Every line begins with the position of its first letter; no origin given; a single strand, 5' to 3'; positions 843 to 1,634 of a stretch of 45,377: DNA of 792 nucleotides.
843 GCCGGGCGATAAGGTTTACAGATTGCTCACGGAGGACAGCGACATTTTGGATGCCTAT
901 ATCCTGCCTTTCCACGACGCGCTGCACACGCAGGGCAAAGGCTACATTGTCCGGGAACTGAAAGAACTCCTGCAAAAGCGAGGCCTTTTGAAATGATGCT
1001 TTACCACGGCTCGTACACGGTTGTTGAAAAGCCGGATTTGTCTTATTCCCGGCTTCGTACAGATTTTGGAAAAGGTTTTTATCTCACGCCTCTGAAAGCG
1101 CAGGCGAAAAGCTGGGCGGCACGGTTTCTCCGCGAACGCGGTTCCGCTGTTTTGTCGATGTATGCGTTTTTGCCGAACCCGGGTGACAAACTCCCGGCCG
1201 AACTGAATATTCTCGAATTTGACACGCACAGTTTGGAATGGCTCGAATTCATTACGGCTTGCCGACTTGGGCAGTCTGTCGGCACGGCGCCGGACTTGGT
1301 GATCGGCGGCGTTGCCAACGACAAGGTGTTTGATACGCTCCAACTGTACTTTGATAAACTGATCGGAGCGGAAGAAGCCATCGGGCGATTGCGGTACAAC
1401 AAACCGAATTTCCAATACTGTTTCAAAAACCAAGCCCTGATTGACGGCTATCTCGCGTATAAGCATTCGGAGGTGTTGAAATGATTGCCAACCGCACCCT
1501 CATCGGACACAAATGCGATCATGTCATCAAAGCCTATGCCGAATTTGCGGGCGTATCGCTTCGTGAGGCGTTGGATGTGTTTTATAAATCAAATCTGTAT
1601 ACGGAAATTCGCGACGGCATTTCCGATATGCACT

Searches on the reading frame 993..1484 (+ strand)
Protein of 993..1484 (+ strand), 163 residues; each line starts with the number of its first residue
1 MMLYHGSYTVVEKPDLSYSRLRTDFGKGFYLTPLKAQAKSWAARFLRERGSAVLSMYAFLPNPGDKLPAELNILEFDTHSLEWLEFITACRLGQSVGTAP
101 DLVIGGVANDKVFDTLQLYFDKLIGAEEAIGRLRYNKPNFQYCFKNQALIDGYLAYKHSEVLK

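Call 3: search_protein_families(library=pfam, proteins=[window:993-1484:+], max_evalue=1)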
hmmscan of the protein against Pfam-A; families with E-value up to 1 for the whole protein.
window:993-1484:+ (163 aa): 2 families
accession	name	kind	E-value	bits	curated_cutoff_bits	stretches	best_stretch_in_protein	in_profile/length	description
PF13151.12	DUF3990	-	3.5e-43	147.4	32.2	1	1-150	1-147/152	Protein of unknown function (DUF3990)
PF18760.7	ART-PolyVal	-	0.00072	20.8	31.2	1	1-66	7-66/140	ADP-Ribosyltransferase in polyvalent proteins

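Call 4: search_protein_families(library=ncbifam, proteins=[window:993-1484:+], max_evalue=1)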
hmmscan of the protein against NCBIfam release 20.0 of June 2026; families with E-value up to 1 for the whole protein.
window:993-1484:+ (163 aa): 0 families

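Call 6: search_protein_families(library=padloc, proteins=[window:993-1484:+], max_evalue=1)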
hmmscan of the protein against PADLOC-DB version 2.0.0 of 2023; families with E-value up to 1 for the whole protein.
window:993-1484:+ (163 aa): 8 families
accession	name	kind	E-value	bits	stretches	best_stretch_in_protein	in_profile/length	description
PDLC04438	PDC-M13B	-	5e-53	177.3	1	1-160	1-156/158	-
PDLC04436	PDC-M13A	-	1.1e-37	127.3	1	1-158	1-155/159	-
PDLC04411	PDC-M10A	-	6e-30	102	1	1-161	4-152/156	-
PDLC04412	PDC-M10A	-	2e-27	93.8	1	1-160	1-148/152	-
PDLC04413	PDC-M10A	-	3.6e-18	63.7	1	1-162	1-150/157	-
PDLC04437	PDC-M13A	-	3.8e-16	57.4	1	22-130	11-117/117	-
PDLC04641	PDC-M42A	-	2.4e-06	25.4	1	1-84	4-80/215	-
PDLC04640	PDC-M42A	-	0.00038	17.9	1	2-43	69-110/280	-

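Call 7: search_protein_families(library=phrogs, proteins=[window:993-1484:+], max_evalue=1)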
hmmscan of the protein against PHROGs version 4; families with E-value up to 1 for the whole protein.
window:993-1484:+ (163 aa): 1 family
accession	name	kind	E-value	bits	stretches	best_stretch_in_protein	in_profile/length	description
phrog_4700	-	unknown function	0.043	14.6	1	2-59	20-79/149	-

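Call 17: search_solved_structures(query=window:993-1484:+, max_evalue=10, show_alignments=2)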
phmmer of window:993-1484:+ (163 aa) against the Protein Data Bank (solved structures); distinct sequences matched with E-value up to 10: 1.
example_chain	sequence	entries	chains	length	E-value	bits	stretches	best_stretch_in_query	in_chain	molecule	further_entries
3fz5_A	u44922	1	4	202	1.7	11.8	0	88-118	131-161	Possible 2-hydroxychromene-2-carboxylate isomerase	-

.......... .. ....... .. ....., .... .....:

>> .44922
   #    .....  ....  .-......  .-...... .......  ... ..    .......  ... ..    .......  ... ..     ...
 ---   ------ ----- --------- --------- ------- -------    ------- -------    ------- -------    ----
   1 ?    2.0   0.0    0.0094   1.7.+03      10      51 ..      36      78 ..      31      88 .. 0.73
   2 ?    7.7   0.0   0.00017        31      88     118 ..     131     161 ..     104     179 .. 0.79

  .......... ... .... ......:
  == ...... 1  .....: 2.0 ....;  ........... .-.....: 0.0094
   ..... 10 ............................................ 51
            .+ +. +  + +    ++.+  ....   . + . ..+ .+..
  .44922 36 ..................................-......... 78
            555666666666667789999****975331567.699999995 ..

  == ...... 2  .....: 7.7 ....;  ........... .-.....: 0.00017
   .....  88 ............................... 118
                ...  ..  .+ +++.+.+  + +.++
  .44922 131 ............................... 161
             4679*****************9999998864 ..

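Call 19: find_homologous_proteins(query=window:993-1484:+)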
Query window:993-1484:+ (163 aa): 920 proteins with E <= 0.001 among 962 candidates; the best 120 are listed.
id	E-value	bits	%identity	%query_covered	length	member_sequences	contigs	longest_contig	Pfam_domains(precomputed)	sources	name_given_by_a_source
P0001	1.9e-105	368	100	100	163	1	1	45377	PF13151.13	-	-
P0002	1.3e-90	319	88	99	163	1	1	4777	PF13151.13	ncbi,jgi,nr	ncbi:MAG: DUF3990 domain-containing protein [Clostridiales Family XIII bacterium]|jgi:hypothetical p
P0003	1.5e-87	309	83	100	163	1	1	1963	PF13151.13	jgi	jgi:hypothetical protein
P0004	2.7e-84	299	81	100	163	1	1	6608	PF13151.13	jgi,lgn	jgi:hypothetical protein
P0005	6.3e-84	298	80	100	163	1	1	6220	PF13151.13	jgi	jgi:hypothetical protein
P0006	1.1e-82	294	80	99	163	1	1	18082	PF13151.13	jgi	jgi:hypothetical protein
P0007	1.2e-82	294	80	100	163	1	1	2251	PF13151.13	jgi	jgi:hypothetical protein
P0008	4.3e-82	292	79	100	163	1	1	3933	PF13151.13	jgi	-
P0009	1.1e-81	290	79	100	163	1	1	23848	PF13151.13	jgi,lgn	jgi:hypothetical protein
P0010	2.9e-81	289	79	100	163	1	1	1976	PF13151.13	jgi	jgi:hypothetical protein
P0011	9.1e-80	284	77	99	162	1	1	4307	PF13151.13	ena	-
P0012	1.2e-79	284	80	100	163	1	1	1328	PF13151.13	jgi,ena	-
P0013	1.3e-79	284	75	100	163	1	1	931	PF13151.13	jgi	-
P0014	2.0e-79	283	77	100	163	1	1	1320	PF13151.13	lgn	-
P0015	2.8e-79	283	75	100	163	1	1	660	PF13151.13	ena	-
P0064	9.4e-75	268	72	100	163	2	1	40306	PF13151.13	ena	-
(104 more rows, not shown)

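Call 24: find_related_loci(query=A1, collection=genome_contigs, flank=6000)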
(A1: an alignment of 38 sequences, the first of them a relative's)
Query A1 (163 aa) in genome_contigs; peptide patterns used: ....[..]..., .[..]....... (x = any residue, [..] = any of these).
429 stretches matched a pattern; 367 encode a relative of the query (tblastn E <= 1e-3); the best 80 are kept; 80 distinct loci.
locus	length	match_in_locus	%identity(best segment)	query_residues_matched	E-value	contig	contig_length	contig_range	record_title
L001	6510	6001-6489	77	1-163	6e-84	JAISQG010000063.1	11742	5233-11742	MAG: Gracilibacteraceae bacterium isolate Kf353_bin126 k119_4047579, whole genome shotgun sequence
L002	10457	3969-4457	75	1-163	1e-83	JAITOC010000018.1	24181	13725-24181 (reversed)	MAG: Coriobacteriales bacterium isolate Po218_bin41 k119_2227000, whole genome shotgun sequence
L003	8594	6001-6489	75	1-163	2e-83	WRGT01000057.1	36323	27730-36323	MAG: Spirochaetes bacterium isolate Nc150P4bin23 JGI20171J29575_12612770, whole genome shotgun sequence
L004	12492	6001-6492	73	1-163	3e-80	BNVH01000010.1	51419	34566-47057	Synergistales bacterium MS502-76 DNA, sequence010, whole genome shotgun sequence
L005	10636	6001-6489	72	1-163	8e-80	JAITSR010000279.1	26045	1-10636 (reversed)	MAG: Clostridiales bacterium isolate Rs511_bin13 k119_1592965, whole genome shotgun sequence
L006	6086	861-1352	73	1-163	3e-79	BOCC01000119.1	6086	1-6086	Synergistales bacterium PG1894_187 DNA, sequence119, whole genome shotgun sequence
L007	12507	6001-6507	70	1-162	3e-78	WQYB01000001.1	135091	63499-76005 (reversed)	MAG: Treponema sp. isolate Emb289P3bin69 Ga0123356_10000042, whole genome shotgun sequence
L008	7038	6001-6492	70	1-163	4e-78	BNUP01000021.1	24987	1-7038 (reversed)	Fibrobacterales bacterium MS499-38 DNA, sequence021, whole genome shotgun sequence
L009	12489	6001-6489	70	1-163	3e-77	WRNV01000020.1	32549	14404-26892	MAG: Oscillospiraceae bacterium isolate Th196P4bin59 JGI24702J35022_10000201, whole genome shotgun sequence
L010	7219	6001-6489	71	1-163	4e-77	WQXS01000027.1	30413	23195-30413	MAG: Oscillospiraceae bacterium isolate Emb289P3bin50 Ga0123356_10001066, whole genome shotgun sequence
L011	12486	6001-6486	69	1-163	9e-77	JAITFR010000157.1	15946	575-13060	MAG: Oscillospiraceae bacterium isolate Pal332_bin15 k119_220594, whole genome shotgun sequence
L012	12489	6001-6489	67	1-163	1e-76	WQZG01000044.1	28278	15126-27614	MAG: Treponema sp. isolate Emb289P4bin7 Ga0123357_10001061, whole genome shotgun sequence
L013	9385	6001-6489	70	1-162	1e-76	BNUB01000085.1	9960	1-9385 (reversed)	Betaproteobacteria bacterium MS502-43 DNA, sequence085, whole genome shotgun sequence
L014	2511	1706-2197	68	1-163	7e-78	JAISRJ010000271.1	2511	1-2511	MAG: Clostridiales bacterium isolate Kf353_bin53 k119_4590222, whole genome shotgun sequence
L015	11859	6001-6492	68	1-163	2e-75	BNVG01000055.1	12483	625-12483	Synergistales bacterium MS499-57 DNA, sequence055, whole genome shotgun sequence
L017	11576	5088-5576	65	1-163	5e-71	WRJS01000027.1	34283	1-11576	MAG: Kiritimatiellaeota bacterium isolate Nt197P3bin96 Ga0082212_10001513, whole genome shotgun sequence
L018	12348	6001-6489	64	1-163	8e-71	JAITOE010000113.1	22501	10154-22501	MAG: Eubacteriales Family XIII. Incertae Sedis bacterium isolate Po218_bin45 k119_5030110, whole genome shotgun sequence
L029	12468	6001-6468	53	1-160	9e-54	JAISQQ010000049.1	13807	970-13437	MAG: Accumulibacter sp. isolate Kf353_bin148 k119_3794279, whole genome shotgun sequence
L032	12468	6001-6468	54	1-160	1e-51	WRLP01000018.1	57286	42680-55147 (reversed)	MAG: Treponema sp. isolate Th196P3bin31 Ga0099364_10000698, whole genome shotgun sequence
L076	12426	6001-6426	50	1-147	1e-43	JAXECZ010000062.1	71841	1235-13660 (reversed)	MAG: Faecousia sp. isolate SUG2899 k141_3289633, whole genome shotgun sequence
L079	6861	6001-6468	49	1-162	2e-44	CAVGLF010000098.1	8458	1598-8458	Butyricicoccaceae bacterium isolate H07646-L1_cleanbin_000041 genome assembly, contig: Spades_H07646-L1_contig_5465, who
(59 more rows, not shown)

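Call 29: search_protein_representatives(protein=window:993-1484:+)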
Query: 163 residues. Proteins with E-value up to 0.001 (for the whole library): 2515; up to 1e-10: 599; up to 1e-30: 11. The best 150 are listed.
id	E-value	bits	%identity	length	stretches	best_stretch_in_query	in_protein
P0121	5.9e-70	250.6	68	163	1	1-162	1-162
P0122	2.3e-52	193.4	55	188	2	71-161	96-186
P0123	6.3e-43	162.7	53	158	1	1-160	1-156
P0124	3.5e-42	160.3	50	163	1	1-162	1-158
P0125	5.4e-39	150.0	65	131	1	1-106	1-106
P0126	2.0e-36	141.6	67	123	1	1-95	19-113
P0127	1.6e-35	138.7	45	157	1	1-160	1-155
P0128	1.2e-31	126.1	43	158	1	1-160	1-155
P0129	1.2e-31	126.1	45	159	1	1-156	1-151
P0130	1.4e-31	125.9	43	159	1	1-160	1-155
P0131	1.0e-30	123.0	43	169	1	1-162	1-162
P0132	3.0e-30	121.6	45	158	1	2-162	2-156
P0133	4.9e-30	120.9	42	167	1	2-162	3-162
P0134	1.6e-29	119.2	43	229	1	1-161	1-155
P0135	2.1e-29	118.8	52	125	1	1-124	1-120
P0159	8.9e-24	100.5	46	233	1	2-149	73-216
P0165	4.0e-23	98.4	38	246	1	2-157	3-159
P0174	3.1e-22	95.5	36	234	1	3-159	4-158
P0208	1.2e-19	87.0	37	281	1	2-150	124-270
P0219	7.1e-19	84.5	38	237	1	1-158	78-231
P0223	1.2e-18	83.8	38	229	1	2-161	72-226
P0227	2.1e-18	83.1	33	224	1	1-150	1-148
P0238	4.8e-18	81.8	39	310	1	1-160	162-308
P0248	1.1e-17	80.7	39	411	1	1-160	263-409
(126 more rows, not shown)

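Call 31: predict_structure(alignment_id=A1)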
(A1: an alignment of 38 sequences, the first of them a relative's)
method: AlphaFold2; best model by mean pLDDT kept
length: 163 residues; sequences in the alignment: 38
mean_pLDDT: 82.8   pTM: 0.77
mean pLDDT of the five models: 82.8, 81.5, 80.7, 78.4, 53.8
residues with pLDDT >= 90: 58; 70-90: 81; 50-70: 19; < 50: 5
segments of 3 or more residues with pLDDT < 50: 20-24
pLDDT, mean of each block of 10 residues (from residue 1): 92 79 61 89 85 95 91 84 81 74 74 79 90 65 90 96 89
secondary structure, 60 per line:
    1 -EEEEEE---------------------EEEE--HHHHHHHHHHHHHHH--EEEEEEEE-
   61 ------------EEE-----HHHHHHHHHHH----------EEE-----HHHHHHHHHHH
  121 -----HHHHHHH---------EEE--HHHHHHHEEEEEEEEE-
elements in order: E2-7 E29-32 H35-49 E52-59 E73-75 H81-91 E102-104 H110-120 H126-132 E142-144 H147-153 E154-162

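Call 33: find_encoding_contigs(protein=P0064, flank=8000, max_places=4)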
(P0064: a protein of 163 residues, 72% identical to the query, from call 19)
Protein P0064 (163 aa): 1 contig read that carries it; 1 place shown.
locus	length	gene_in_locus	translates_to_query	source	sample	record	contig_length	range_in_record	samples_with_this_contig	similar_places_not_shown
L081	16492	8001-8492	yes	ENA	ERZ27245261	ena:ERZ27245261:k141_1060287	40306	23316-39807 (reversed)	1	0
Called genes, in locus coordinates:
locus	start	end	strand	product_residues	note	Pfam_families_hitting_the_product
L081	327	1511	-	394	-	PF12679:ABC2_membrane_2, PF12698:ABC2_membrane_3, PF01061:ABC2_membrane, PF12730:ABC2_membrane_4 (weak)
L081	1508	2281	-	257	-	PF00005:ABC_tran, PF13304:AAA_21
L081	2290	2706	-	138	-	-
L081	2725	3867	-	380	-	PF01168:Ala_racemase_N, PF00842:Ala_racemase_C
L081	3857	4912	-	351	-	PF01820:Dala_Dala_lig_N, PF02786:CPSase_L_D2 (weak), PF02222:ATP-grasp, PF07478:Dala_Dala_lig_C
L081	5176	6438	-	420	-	PF00501:AMP-binding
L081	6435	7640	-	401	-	PF01553:Acyltransferase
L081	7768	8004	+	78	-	PF12668:DUF3791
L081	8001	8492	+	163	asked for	PF13151:DUF3990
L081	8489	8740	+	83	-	-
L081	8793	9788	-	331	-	PF01208:URO-D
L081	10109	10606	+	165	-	-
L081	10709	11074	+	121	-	-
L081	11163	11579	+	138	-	-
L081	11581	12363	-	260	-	PF00106:adh_short (weak), PF13561:adh_short_C2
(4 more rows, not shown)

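Call 35: fold_search(model_id=the predicted structure, library=pdb)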
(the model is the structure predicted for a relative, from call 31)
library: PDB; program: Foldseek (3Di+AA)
matches with E <= 10: 179; with E <= 0.001: 1
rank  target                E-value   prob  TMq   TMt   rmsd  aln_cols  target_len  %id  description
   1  9r35_A                7.0e-04  1.00  0.44  0.48   5.9       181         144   10  Crystal structure of the Pseudomonas putida Xre-RES toxin-antitoxin complex bound to promoter DNA (released 2025-08-20)
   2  4tk5_A                5.7e-02  0.80  0.41  0.35   6.0       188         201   11  Crystal Structure of human Tankyrase 2 in complex with EB47. (released 2014-10-15)
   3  4pnq_A                6.1e-02  0.77  0.40  0.34   6.6       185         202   11  Crystal Structure of human Tankyrase 2 in complex with 5AIQ. (released 2014-10-15)
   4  4pnn_A                6.9e-02  0.80  0.42  0.35   5.9       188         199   11  Crystal Structure of human Tankyrase 2 in complex with 4HQN. (released 2014-10-15)
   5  4pnq_B                6.9e-02  0.72  0.40  0.33   6.7       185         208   11  Crystal Structure of human Tankyrase 2 in complex with 5AIQ. (released 2014-10-15)
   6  4pnm_C                7.8e-02  0.75  0.42  0.34   5.8       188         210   11  Crystal Structure of human Tankyrase 2 in complex with Nu1025. (released 2014-10-15)
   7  4pml_C                8.3e-02  0.75  0.42  0.34   5.8       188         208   11  Crystal Structure of human Tankyrase 2 in complex with 3-amino-benzamide. (released 2014-10-15)
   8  4pnm_D                1.0e-01  0.77  0.44  0.37   5.7       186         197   10  Crystal Structure of human Tankyrase 2 in complex with Nu1025. (released 2014-10-15)
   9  4tkf_B                1.1e-01  0.72  0.42  0.35   5.8       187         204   11  Crystal Structure of human Tankyrase 2 in complex with IWR-1. (released 2014-11-05)
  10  4msk_C                1.1e-01  0.77  0.43  0.36   6.8       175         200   12  Co-crystal structure of tankyrase 1 with compound 34 (released 2013-12-25)
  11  4pml_B                1.2e-01  0.72  0.42  0.35   5.8       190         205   10  Crystal Structure of human Tankyrase 2 in complex with 3-amino-benzamide. (released 2014-10-15)
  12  4pnr_A                1.2e-01  0.66  0.42  0.35   5.9       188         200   11  Crystal Structure of human Tankyrase 2 in complex with TIQ-A. (released 2014-10-15)
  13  4pml_D                1.4e-01  0.75  0.40  0.34   5.0       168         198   11  Crystal Structure of human Tankyrase 2 in complex with 3-amino-benzamide. (released 2014-10-15)
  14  4pnl_B                1.4e-01  0.66  0.42  0.34   5.9       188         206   11  Crystal structure of TNKS-2 in complex with DR2313. (released 2014-10-15)
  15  9rls_A                1.5e-01  0.80  0.41  0.36   9.0       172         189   10  PARP10 catalytic domain in complex with OUL499 (released 2025-09-17)
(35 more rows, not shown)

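Call 38: search_protein_families(library=pfam, proteins=[P0248, P0238, P0208, P0159, P0219, P0223, P0165, P0174, P0134, P0227], max_evalue=0.01)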
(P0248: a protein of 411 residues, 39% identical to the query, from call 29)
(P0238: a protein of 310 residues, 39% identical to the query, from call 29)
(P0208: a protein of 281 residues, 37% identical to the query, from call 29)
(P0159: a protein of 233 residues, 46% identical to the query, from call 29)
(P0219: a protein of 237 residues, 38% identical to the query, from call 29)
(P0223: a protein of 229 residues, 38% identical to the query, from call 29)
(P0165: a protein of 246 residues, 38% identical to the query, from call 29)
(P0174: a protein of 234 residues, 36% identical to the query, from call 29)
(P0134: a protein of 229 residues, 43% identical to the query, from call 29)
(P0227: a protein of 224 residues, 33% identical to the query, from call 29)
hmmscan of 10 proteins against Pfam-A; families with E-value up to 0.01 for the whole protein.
P0248 (411 aa): 2 families
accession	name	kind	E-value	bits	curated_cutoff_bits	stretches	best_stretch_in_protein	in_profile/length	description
PF13151.12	DUF3990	-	4.5e-51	173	32.2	1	263-404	1-151/152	Protein of unknown function (DUF3990)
PF01420.25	Methylase_S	-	5e-06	27.3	22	0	2-40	122-160/168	Type I restriction modification DNA specificity domain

P0238 (310 aa): 2 families
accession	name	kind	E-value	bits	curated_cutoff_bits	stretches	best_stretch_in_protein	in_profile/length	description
PF13151.12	DUF3990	-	3e-51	173.5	32.2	1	162-303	1-151/152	Protein of unknown function (DUF3990)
PF01420.25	Methylase_S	-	7.4e-07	30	22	1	22-121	67-162/168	Type I restriction modification DNA specificity domain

P0208 (281 aa): 2 families
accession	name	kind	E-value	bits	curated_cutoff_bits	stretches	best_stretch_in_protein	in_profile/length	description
PF13151.12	DUF3990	-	1.5e-48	164.8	32.2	1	124-274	2-151/152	Protein of unknown function (DUF3990)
PF18760.7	ART-PolyVal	-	0.0053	18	31.2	0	122-165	6-46/140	ADP-Ribosyltransferase in polyvalent proteins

P0159 (233 aa): 3 families
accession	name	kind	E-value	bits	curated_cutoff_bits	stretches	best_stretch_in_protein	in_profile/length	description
PF13151.12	DUF3990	-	5.2e-49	166.3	32.2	1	73-221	2-151/152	Protein of unknown function (DUF3990)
PF12668.12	DUF3791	-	6.2e-14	52.2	25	1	12-65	4-57/60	Protein of unknown function (DUF3791)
PF18760.7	ART-PolyVal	-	0.006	17.8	31.2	0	71-119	6-47/140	ADP-Ribosyltransferase in polyvalent proteins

P0219 (237 aa): 1 family
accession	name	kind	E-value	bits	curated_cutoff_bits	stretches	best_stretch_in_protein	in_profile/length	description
PF13151.12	DUF3990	-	2.2e-36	125.3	32.2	1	78-224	1-148/152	Protein of unknown function (DUF3990)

P0223 (229 aa): 2 families
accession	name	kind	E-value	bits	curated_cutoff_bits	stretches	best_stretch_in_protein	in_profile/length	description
PF13151.12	DUF3990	-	1.8e-49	167.8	32.2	1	71-220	1-152/152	Protein of unknown function (DUF3990)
PF18760.7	ART-PolyVal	-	0.00028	22.1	31.2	1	70-188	6-100/140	ADP-Ribosyltransferase in polyvalent proteins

P0165 (246 aa): 1 family
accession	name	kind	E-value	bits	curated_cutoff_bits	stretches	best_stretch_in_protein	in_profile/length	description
PF13151.12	DUF3990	-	1.9e-41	141.7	32.2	1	3-156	2-150/152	Protein of unknown function (DUF3990)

P0174 (234 aa): 3 families
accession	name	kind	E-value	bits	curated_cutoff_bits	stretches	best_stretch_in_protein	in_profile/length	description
PF13151.12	DUF3990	-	7.1e-44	149.6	32.2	1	3-153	2-150/152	Protein of unknown function (DUF3990)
PF18760.7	ART-PolyVal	-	4e-05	24.8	31.2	1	3-63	8-63/140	ADP-Ribosyltransferase in polyvalent proteins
PF12668.12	DUF3791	-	0.0048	17.3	25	0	181-234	7-60/60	Protein of unknown function (DUF3791)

P0134 (229 aa): 1 family
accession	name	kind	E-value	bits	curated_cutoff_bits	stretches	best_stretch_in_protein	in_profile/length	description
PF13151.12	DUF3990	-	5.1e-44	150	32.2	1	1-149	1-151/152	Protein of unknown function (DUF3990)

P0227 (224 aa): 1 family
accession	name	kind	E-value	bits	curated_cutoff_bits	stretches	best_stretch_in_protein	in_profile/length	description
PF13151.12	DUF3990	-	1e-46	158.8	32.2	1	1-152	1-151/152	Protein of unknown function (DUF3990)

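Call 41: search_protein_families(library=pfam, alignment_id=A2, max_evalue=0.00001)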
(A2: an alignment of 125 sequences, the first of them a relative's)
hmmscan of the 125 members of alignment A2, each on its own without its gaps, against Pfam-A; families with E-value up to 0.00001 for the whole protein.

A. member 1, L001:4854-5555:- (233 aa): 3 families
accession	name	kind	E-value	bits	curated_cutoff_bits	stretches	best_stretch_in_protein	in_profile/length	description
PF02678.22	Pirin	-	6.1e-31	107.1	26.1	1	12-118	8-108/108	Pirin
PF17954.7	Pirin_C_2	-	6.7e-16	58.7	22.9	1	146-230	2-86/86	Quercetinase C-terminal cupin domain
PF07883.17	Cupin_2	-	9.2e-06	25.7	27.2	0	48-116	5-69/70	Cupin domain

B. families by the number of members that match (of 125 scanned): 172 families (the first 25 are shown)
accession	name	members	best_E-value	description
PF01026.27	TatD_DNase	3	2.2e-48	TatD related DNase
PF00009.33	GTP_EFTU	3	6.2e-46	Elongation factor Tu GTP binding domain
PF16658.11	RF3_C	3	1.1e-45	Class II release factor RF3, C-terminal domain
PF05958.17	tRNA_U5-meth_tr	3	4.2e-27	tRNA (Uracil-5-)-methyltransferase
PF05193.26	Peptidase_M16_C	3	1.1e-24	Peptidase M16 inactive domain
PF22042.2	EF-G_D2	3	7.7e-22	Elongation factor G domain 2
PF00364.28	Biotin_lipoyl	3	1.7e-21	Biotin-requiring enzyme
PF04055.27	Radical_SAM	3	1.2e-20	Radical SAM superfamily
PF07934.18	OGG_N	3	2e-19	8-oxoguanine DNA glycosylase, N-terminal domain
PF00730.31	HhH-GPD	3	1.5e-13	HhH-GPD superfamily base excision DNA repair protein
PF03144.31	GTP_EFTU_D2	3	5.3e-12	Elongation factor Tu domain 2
PF00583.31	Acetyltransf_1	3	3.9e-11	Acetyltransferase (GNAT) family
PF01938.26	TRAM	3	5.3e-11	TRAM domain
PF00198.28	2-oxoacid_dh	2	1.9e-78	2-oxoacid dehydrogenases acyltransferase (catalytic domain)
PF07804.18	HipA_C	2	3.2e-50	HipA-like C-terminal domain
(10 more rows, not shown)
